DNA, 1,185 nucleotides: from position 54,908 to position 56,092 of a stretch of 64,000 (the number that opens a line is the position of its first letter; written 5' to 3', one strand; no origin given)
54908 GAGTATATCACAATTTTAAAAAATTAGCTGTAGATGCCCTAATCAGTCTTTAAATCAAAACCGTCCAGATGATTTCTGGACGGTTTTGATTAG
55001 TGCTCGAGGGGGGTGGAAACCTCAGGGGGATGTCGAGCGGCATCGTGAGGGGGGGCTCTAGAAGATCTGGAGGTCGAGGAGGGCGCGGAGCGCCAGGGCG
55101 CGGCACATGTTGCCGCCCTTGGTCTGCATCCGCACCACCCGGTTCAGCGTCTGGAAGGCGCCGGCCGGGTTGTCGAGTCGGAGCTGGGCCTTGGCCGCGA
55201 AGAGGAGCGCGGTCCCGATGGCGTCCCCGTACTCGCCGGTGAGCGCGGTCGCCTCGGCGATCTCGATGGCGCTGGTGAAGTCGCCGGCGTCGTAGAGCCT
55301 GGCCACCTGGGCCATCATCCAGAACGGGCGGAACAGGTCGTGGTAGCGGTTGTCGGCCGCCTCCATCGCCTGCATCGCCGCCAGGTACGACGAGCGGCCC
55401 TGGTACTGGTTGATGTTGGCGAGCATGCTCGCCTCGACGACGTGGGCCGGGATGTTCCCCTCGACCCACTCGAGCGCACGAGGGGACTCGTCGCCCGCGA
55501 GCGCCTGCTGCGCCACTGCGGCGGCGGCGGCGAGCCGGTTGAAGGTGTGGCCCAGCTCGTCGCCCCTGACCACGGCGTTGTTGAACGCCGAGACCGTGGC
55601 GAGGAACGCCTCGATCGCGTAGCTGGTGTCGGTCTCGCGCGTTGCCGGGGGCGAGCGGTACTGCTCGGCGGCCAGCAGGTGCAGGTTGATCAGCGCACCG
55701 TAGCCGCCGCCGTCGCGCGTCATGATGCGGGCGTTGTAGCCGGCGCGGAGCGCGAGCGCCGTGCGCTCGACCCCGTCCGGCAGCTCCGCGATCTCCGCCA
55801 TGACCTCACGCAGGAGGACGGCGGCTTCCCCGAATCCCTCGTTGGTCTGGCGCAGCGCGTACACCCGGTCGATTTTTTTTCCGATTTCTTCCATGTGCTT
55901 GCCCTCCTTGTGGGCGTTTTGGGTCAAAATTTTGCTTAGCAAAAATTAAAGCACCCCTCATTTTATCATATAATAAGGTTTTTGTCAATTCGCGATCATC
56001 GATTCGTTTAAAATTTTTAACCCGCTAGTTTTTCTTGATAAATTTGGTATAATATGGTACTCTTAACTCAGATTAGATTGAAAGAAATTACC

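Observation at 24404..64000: ~40-kb glycan biosynthesis super-locus with a nonulosonic-acid-like activation branch, amidation and heavy methylation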

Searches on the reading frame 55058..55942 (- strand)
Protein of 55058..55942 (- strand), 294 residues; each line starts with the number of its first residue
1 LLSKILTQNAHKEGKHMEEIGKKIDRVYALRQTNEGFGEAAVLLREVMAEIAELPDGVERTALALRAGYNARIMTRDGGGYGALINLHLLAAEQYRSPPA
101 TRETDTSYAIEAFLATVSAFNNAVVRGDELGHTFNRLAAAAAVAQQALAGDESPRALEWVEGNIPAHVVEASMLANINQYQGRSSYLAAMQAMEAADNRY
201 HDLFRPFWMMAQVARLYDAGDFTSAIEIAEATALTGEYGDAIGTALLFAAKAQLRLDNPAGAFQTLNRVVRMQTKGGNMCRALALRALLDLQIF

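Call 5: search_protein_families(library=pfam, proteins=[window:55058-55942:-])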
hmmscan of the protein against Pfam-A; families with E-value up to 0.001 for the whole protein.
window:55058-55942:- (294 aa): 0 families

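Call 73: search_dna_similar(query=window:55058-55942:-, collection=plasmids, mode=protein, max_evalue=0.001, max_rows=8)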
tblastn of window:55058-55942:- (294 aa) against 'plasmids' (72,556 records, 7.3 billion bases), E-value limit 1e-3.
No match.
